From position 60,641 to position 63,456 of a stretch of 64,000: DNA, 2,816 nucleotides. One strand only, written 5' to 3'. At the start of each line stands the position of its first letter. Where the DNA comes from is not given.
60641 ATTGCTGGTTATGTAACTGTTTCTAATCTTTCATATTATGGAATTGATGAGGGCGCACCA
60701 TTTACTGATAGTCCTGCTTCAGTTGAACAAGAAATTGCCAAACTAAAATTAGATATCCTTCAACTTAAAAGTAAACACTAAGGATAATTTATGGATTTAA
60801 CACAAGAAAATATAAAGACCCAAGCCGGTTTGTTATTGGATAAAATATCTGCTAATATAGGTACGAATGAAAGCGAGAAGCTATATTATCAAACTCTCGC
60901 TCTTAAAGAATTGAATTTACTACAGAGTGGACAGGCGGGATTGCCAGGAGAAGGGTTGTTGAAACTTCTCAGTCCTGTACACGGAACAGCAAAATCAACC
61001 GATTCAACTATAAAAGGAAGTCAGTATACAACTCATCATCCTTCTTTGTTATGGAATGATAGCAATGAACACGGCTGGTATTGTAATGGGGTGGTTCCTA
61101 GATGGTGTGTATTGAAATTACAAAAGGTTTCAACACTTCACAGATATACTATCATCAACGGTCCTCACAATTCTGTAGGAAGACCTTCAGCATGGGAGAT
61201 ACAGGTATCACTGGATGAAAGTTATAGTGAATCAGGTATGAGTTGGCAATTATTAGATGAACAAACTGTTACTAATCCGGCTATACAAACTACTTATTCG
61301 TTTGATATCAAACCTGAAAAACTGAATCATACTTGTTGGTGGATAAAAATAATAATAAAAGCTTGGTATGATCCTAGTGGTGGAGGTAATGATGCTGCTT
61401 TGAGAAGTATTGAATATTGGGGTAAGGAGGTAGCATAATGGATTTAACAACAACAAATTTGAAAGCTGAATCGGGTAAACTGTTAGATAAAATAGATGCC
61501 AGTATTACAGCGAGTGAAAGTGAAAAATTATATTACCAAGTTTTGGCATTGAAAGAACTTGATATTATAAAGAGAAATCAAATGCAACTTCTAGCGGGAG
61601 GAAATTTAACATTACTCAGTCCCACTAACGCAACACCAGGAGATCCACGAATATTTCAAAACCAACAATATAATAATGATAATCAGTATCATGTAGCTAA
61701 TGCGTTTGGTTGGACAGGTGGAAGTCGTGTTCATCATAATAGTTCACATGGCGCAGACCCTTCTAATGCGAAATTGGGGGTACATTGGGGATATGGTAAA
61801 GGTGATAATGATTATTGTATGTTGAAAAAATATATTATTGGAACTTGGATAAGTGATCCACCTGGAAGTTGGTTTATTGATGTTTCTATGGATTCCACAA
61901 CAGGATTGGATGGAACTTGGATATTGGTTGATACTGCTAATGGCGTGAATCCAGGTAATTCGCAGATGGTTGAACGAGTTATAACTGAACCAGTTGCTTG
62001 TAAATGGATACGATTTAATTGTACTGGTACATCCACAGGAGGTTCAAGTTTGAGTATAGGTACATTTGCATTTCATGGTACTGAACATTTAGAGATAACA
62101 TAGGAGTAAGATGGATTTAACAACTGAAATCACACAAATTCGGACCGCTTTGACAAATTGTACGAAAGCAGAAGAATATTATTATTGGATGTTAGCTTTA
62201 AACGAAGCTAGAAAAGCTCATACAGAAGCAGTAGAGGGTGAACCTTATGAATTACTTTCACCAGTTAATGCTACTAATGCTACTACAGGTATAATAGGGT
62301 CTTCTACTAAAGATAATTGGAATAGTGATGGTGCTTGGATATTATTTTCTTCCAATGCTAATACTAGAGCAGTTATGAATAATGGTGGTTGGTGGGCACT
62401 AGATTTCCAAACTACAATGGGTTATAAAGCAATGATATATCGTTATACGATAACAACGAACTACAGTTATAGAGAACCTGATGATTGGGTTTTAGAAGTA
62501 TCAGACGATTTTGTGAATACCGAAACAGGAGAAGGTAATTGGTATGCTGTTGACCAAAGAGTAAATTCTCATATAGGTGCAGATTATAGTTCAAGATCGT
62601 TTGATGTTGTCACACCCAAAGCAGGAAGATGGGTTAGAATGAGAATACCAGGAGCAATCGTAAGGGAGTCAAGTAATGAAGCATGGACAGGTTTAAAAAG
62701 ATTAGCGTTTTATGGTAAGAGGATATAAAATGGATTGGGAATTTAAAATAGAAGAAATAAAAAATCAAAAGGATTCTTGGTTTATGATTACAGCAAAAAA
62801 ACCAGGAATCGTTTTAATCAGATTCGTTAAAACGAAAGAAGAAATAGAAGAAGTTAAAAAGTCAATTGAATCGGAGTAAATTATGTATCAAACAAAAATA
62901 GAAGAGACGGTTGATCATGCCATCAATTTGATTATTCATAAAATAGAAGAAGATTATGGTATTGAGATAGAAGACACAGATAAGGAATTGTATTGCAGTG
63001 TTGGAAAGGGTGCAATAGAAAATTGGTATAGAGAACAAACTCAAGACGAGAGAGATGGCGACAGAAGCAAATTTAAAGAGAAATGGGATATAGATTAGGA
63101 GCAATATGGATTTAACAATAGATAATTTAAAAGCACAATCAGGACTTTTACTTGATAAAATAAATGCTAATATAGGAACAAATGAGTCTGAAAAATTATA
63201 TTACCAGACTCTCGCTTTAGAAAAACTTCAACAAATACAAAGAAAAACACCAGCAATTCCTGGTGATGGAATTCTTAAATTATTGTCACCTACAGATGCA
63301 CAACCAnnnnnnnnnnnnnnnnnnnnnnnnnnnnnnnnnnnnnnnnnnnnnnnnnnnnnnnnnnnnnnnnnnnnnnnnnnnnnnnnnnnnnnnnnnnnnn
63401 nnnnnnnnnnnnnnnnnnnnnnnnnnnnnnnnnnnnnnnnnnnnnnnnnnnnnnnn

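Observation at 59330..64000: Tandem array of at least 6 paralogous adhesin genes: conserved N-terminal module plus diversified discoidin-like domains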

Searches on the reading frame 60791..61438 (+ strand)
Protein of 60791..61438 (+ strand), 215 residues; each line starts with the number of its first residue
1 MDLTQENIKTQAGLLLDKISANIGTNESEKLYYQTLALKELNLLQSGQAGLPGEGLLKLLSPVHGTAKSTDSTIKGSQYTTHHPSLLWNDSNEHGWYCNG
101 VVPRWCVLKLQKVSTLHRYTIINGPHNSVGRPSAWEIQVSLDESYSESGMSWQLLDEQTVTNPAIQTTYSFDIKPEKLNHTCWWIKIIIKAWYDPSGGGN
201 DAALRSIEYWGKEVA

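Call 6: search_protein_families(library=pfam, proteins=[window:60791-61438:+], max_evalue=1)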
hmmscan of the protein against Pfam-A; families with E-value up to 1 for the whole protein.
window:60791-61438:+ (215 aa): 2 families
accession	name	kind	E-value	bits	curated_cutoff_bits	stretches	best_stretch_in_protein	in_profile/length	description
PF00754.31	F5_F8_type_C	-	6.6e-05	23.5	28.2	1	77-192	6-115/127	F5/8 type C domain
PF22633.2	F5_F8_type_C_2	-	0.00014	22.8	27.8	1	94-174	10-82/91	NedA-like, galactose-binding domain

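Call 8: search_protein_families(library=phrogs, proteins=[window:60791-61438:+], max_evalue=0.01)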
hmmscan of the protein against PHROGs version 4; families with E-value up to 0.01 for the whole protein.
window:60791-61438:+ (215 aa): 1 family
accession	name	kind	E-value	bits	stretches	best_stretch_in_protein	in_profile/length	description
phrog_17517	-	tail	0.0047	17.1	1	88-174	45-127/227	tail protein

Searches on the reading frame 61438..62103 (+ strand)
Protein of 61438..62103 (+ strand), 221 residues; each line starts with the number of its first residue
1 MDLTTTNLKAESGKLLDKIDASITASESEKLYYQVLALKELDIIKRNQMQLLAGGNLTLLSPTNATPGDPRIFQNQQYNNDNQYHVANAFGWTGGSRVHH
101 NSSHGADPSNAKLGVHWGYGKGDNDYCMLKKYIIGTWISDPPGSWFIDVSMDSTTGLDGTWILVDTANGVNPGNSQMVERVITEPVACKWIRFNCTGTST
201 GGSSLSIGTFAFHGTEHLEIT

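Call 6: search_protein_families(library=pfam, proteins=[window:61438-62103:+], max_evalue=1)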
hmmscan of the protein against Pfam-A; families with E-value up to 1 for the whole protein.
window:61438-62103:+ (221 aa): 1 family
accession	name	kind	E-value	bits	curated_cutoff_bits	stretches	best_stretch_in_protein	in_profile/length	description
PF00754.31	F5_F8_type_C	-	0.029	14.9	28.2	1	156-203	71-120/127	F5/8 type C domain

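Call 8: search_protein_families(library=phrogs, proteins=[window:61438-62103:+], max_evalue=0.01)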
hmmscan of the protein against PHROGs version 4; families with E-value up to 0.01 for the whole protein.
window:61438-62103:+ (221 aa): 0 families

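Call 80: list_cluster_members(proteins=[window:61438-62100:+, window:62712-62876:+, window:62730-62876:+, window:62883-63095:+, P0098, window:55254-59300:+, window:49081-52635:+, window:53176-53889:+])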
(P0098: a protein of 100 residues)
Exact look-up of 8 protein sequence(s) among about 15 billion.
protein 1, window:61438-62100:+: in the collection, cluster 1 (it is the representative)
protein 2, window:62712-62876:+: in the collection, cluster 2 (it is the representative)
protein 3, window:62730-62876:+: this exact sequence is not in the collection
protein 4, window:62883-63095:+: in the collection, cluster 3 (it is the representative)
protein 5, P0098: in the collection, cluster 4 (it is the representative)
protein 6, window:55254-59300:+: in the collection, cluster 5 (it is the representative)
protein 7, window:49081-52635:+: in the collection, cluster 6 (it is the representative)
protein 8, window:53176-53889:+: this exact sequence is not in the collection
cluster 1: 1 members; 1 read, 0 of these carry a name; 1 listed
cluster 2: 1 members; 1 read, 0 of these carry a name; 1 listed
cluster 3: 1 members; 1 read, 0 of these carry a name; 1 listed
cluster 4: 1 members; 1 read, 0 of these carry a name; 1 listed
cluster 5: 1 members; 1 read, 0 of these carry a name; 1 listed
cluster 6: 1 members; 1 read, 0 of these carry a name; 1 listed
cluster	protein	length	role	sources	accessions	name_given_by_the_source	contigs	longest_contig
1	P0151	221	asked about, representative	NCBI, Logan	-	-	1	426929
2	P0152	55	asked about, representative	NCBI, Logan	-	-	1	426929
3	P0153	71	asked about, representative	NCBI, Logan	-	-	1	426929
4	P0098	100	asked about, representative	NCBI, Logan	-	-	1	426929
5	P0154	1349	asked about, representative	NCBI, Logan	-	-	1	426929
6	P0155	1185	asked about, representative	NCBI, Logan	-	-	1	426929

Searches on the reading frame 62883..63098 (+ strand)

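Call 6: search_protein_families(library=pfam, proteins=[window:62883-63098:+], max_evalue=1)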
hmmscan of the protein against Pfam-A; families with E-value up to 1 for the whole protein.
window:62883-63098:+ (71 aa): 1 family
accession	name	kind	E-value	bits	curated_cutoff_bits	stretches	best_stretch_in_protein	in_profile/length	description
PF10528.15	GLEYA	-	0.011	16.4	26.2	1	21-54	13-46/91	GLEYA domain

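Call 8: search_protein_families(library=phrogs, proteins=[window:62883-63098:+], max_evalue=0.01)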
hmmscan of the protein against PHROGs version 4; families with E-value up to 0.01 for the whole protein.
window:62883-63098:+ (71 aa): 0 families

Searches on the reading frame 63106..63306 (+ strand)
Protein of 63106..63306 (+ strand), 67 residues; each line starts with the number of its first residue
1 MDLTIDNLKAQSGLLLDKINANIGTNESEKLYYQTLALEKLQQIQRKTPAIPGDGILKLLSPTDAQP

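Call 49: find_homologous_proteins(query=A5, max_evalue=10)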
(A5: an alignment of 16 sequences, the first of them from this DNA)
Query A5 (16 sequences) (67 aa, profile of the alignment): 1 proteins with E <= 10 among 805 candidates.
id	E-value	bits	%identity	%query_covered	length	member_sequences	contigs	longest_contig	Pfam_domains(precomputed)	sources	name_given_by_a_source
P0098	2.9e-19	86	36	88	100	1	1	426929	-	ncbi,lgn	-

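Call 68: search_solved_structures(query=A5, max_evalue=10)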
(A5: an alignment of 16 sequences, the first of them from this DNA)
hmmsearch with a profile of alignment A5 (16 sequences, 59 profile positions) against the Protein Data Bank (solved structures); distinct sequences matched with E-value up to 10: 3.
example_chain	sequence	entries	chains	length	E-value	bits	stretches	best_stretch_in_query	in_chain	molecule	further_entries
4afl_A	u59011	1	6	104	0.16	15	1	1-25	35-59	INHIBITOR OF GROWTH PROTEIN 4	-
8zjf_A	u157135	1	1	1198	7.2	9.7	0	28-51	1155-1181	Integrin alpha-E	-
2pms_C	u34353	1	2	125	7.6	9.6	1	2-27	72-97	PNEUMOCOCCAL SURFACE PROTEIN A (PSPA)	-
